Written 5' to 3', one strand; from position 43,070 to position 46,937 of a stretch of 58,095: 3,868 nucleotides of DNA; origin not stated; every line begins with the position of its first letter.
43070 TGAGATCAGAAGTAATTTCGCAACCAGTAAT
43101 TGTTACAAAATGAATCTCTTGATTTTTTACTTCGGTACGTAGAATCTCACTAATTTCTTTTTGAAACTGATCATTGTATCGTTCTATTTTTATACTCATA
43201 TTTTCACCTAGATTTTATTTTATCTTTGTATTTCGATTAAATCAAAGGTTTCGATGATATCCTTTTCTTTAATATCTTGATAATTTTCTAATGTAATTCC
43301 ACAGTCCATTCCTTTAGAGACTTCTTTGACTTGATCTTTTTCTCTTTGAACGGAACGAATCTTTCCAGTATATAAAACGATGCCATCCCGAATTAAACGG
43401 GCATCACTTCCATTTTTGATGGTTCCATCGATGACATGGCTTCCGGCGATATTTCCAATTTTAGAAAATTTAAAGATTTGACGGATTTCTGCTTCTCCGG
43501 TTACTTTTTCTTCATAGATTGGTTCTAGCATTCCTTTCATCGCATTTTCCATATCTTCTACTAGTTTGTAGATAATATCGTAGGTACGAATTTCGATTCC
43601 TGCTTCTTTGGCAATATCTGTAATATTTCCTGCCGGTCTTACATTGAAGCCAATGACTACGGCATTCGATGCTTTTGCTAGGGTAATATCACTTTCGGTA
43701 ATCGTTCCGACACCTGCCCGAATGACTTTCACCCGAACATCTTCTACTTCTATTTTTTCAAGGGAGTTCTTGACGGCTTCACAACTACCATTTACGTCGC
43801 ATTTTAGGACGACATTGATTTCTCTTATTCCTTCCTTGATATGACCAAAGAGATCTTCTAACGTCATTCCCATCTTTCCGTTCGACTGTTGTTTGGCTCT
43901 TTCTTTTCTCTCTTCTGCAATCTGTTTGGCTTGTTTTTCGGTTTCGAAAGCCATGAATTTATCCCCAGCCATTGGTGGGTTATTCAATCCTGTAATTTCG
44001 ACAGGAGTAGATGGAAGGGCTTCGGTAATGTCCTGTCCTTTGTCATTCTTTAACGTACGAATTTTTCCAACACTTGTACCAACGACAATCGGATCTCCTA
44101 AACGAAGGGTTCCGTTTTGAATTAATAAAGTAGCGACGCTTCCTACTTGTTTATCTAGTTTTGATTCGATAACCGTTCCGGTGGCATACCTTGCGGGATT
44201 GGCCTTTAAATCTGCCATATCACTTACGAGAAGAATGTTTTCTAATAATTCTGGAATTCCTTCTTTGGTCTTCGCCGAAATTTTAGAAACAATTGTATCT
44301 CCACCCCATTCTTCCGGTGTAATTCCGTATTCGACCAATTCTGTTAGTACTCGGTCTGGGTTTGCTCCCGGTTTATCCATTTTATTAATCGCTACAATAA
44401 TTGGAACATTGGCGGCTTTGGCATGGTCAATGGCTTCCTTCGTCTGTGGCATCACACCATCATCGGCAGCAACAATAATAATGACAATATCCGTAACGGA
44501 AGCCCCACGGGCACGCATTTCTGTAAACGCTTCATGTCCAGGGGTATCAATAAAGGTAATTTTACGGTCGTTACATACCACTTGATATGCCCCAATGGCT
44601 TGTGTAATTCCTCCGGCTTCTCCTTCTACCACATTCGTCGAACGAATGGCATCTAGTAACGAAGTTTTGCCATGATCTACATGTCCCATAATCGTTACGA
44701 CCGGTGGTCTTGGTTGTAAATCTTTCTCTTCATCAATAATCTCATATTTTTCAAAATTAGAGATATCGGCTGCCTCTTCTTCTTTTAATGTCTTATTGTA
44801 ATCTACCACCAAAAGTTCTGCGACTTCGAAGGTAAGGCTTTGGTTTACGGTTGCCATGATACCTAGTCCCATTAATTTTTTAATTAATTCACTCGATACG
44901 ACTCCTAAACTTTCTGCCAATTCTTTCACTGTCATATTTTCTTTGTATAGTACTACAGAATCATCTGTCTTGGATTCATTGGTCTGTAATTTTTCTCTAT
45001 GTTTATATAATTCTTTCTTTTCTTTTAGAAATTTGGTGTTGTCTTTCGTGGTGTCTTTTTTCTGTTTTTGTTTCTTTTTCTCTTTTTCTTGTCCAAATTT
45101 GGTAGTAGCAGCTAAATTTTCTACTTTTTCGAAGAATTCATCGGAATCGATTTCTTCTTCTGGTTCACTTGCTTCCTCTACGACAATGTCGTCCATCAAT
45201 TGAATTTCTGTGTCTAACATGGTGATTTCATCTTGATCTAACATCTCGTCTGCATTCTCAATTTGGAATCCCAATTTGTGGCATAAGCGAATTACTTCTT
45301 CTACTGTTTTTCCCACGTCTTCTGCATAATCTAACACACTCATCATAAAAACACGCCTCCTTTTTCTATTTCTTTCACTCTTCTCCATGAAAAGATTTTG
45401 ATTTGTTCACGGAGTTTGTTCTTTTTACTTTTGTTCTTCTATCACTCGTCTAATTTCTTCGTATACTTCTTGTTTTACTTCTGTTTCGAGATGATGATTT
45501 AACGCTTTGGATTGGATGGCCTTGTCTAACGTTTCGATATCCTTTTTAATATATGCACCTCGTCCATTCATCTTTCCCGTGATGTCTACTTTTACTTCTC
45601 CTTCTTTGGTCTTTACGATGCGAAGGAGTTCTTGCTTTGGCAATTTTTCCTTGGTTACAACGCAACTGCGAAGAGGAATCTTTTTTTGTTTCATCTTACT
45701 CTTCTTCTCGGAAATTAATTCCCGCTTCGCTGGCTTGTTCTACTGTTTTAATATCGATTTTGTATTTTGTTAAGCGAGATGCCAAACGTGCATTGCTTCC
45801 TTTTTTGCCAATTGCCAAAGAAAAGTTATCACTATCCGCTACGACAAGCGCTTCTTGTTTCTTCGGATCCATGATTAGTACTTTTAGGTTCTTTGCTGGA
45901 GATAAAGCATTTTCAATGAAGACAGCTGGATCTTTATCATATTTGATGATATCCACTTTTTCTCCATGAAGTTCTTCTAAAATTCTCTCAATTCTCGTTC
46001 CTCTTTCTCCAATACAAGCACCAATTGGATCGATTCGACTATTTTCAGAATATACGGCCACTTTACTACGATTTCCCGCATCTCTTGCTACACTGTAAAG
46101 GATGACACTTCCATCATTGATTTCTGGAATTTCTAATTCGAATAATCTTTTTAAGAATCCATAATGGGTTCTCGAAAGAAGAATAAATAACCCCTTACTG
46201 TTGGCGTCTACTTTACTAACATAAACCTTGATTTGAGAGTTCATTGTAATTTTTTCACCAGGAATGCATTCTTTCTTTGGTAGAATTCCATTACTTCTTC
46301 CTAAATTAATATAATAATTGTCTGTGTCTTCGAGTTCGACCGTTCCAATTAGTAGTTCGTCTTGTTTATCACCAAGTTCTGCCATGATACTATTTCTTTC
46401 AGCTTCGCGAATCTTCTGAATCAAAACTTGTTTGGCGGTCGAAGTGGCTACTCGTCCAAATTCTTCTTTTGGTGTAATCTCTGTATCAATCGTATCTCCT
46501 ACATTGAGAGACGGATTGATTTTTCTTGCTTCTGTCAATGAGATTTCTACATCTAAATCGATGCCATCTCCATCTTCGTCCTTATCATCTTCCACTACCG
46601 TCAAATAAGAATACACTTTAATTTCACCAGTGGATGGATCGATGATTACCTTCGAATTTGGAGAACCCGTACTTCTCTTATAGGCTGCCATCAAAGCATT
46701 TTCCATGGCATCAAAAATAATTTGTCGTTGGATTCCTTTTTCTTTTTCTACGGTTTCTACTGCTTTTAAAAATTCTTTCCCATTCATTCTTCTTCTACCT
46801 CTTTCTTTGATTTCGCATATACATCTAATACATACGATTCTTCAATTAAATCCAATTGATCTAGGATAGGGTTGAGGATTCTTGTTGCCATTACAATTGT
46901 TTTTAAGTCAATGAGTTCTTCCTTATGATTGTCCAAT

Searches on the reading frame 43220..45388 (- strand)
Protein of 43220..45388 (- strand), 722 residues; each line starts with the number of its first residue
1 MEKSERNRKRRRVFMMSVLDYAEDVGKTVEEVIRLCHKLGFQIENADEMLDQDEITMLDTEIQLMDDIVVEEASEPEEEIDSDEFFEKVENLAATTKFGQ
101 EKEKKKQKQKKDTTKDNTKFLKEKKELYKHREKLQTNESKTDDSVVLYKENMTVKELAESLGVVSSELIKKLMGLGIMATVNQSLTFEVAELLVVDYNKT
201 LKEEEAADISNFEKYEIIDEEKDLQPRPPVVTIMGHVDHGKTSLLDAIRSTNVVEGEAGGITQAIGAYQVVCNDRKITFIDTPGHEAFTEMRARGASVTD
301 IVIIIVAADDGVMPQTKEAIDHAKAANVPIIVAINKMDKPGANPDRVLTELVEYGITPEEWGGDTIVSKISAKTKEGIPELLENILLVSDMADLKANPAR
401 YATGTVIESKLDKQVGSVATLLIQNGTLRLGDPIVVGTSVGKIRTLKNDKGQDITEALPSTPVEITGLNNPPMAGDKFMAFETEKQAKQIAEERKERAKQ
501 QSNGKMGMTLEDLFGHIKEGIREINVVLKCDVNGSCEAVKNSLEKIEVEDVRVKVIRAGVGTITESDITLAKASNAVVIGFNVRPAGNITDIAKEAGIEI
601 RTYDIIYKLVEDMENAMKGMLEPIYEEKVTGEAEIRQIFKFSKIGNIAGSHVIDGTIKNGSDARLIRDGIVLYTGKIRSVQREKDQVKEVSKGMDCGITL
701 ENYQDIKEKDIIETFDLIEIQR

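Call 31: search_protein_families(library=ncbifam, proteins=[window:43220-45388:-])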
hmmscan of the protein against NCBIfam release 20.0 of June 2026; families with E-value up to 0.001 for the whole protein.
window:43220-45388:- (722 aa): 41 families (the best 25 are shown)
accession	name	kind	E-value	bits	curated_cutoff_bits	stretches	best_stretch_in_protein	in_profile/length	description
TIGR00487.1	IF-2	equivalog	8.2e-244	810.7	424.4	1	143-722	3-584/587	translation initiation factor IF-2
NF003078.0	PRK04004.1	equivalog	3.9e-65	220.6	468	2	223-339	6-140/598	translation initiation factor IF-2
TIGR00491.2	aIF-2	equivalog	2e-55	188.4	554.75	2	227-339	3-133/591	translation initiation factor IF-2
NF011418.0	PRK14845.1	equivalog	1.8e-45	155.1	756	2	242-339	475-590/1049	translation initiation factor IF-2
TIGR00231.1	small_GTP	domain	3.4e-33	114.8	42.5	1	229-385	4-162/164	GTP-binding protein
TIGR00475.1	selB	equivalog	5.9e-30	104.5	242.25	1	231-450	3-227/581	selenocysteine-specific translation elongation factor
TIGR01394.1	TypA_BipA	equivalog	1.3e-19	69.9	757.3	1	231-447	4-246/594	translational GTPase TypA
NF012153.1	tet_protect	equivalog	3.2e-18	65.3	775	1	231-351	27-141/614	tetracycline resistance ribosomal protection protein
TIGR01393.1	lepA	equivalog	2e-17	62.8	533.9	1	260-436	50-224/595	translation elongation factor 4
NF009373.0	PRK12736.1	subfamily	7.7e-17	61.1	452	1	231-437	15-247/394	elongation factor Tu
NF007583.0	PRK10218.1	equivalog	1.8e-16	59.3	1260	1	233-353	10-146/607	ribosome-dependent GTPase TypA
NF009381.0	PRK12740.1-5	subfamily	3.5e-15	55.5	583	1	260-353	59-152/692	elongation factor G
TIGR00485.1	EF-Tu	equivalog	4e-15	55.4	522.4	1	231-434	15-243/394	elongation factor Tu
NF000766.0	PRK00049.1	subfamily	8.8e-15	54.4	449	1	231-356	15-154/396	elongation factor Tu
TIGR00484.1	EF-G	equivalog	1.7e-14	52.9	659.4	1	258-351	58-151/691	elongation factor G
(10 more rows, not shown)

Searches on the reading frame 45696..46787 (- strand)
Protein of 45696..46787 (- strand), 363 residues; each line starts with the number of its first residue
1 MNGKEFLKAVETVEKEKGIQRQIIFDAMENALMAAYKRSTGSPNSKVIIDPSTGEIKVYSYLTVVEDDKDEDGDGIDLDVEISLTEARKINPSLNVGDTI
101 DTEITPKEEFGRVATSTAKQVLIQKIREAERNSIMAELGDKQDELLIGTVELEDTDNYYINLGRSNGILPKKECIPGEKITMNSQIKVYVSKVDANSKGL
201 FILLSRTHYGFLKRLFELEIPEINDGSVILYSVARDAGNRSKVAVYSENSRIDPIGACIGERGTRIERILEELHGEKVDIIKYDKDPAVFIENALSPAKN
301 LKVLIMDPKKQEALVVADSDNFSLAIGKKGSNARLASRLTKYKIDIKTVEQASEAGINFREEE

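Call 31: search_protein_families(library=ncbifam, proteins=[window:45696-46787:-])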
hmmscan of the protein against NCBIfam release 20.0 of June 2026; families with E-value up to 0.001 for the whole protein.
window:45696-46787:- (363 aa): 5 families
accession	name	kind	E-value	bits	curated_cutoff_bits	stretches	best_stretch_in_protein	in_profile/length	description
TIGR01953.1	NusA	equivalog_domain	1.6e-112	375.9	253.4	1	5-351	1-340/340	transcription termination factor NusA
NF006645.0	PRK09202.4-5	equivalog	4.9e-68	230.1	532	1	4-362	17-383/540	transcription termination/antitermination protein NusA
NF006642.0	PRK09202.4-1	equivalog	5.8e-34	117.5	687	1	6-349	20-375/614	transcription termination/antitermination protein NusA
TIGR01952.1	nusA_arch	equivalog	1.1e-13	51.7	74.35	1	254-350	43-139/141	NusA-like transcription termination signal-binding factor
NF006261.0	PRK08406.1-5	equivalog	1.6e-06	27.9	231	1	255-348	43-136/173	transcription elongation factor NusA-like protein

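Call 44: find_homologous_proteins(query=window:45696-46787:-, max_evalue=1e-60)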
Query window:45696-46787:- (363 aa): 7976 proteins with E <= 1e-60 among 8000 candidates; the best 120 are listed.
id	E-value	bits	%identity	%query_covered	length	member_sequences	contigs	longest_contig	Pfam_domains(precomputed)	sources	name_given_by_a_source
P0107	2.6e-228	775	100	100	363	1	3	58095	PF13184.13,PF26594.2,PF08529.17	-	-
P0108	1.5e-211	720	91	100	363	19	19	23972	PF13184.13,PF26594.2,PF08529.17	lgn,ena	-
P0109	2.6e-210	716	91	100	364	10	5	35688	PF13184.13,PF26594.2,PF08529.17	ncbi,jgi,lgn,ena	-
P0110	7.6e-209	711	92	100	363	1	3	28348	PF13184.13,PF26594.2,PF08529.17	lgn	-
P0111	3.6e-208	709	92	100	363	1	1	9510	PF13184.13,PF26594.2,PF08529.17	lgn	-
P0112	1.8e-206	703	89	100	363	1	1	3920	PF13184.13,PF26594.2,PF08529.17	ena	-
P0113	2.6e-205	699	89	100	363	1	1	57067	PF13184.13,PF26594.2,PF08529.17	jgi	-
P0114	4.9e-205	698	89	100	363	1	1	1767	PF13184.13,PF26594.2,PF08529.17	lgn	-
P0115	7.8e-205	698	89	100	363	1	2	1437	PF13184.13,PF26594.2,PF08529.17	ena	-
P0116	1.3e-204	697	89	100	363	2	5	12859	PF13184.13,PF26594.2,PF08529.17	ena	-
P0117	2.3e-204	696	88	100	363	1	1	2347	PF13184.13,PF26594.2,PF08529.17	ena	-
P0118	6.1e-204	695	88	100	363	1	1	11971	PF13184.13,PF26594.2,PF08529.17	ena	-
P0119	1.1e-199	681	86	100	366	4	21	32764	PF13184.13,PF26594.2,PF08529.17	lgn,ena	-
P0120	3.8e-199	679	87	100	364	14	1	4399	PF13184.13,PF26594.2,PF08529.17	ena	-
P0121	3.7e-198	676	86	99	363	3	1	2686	PF13184.13,PF26594.2,PF08529.17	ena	-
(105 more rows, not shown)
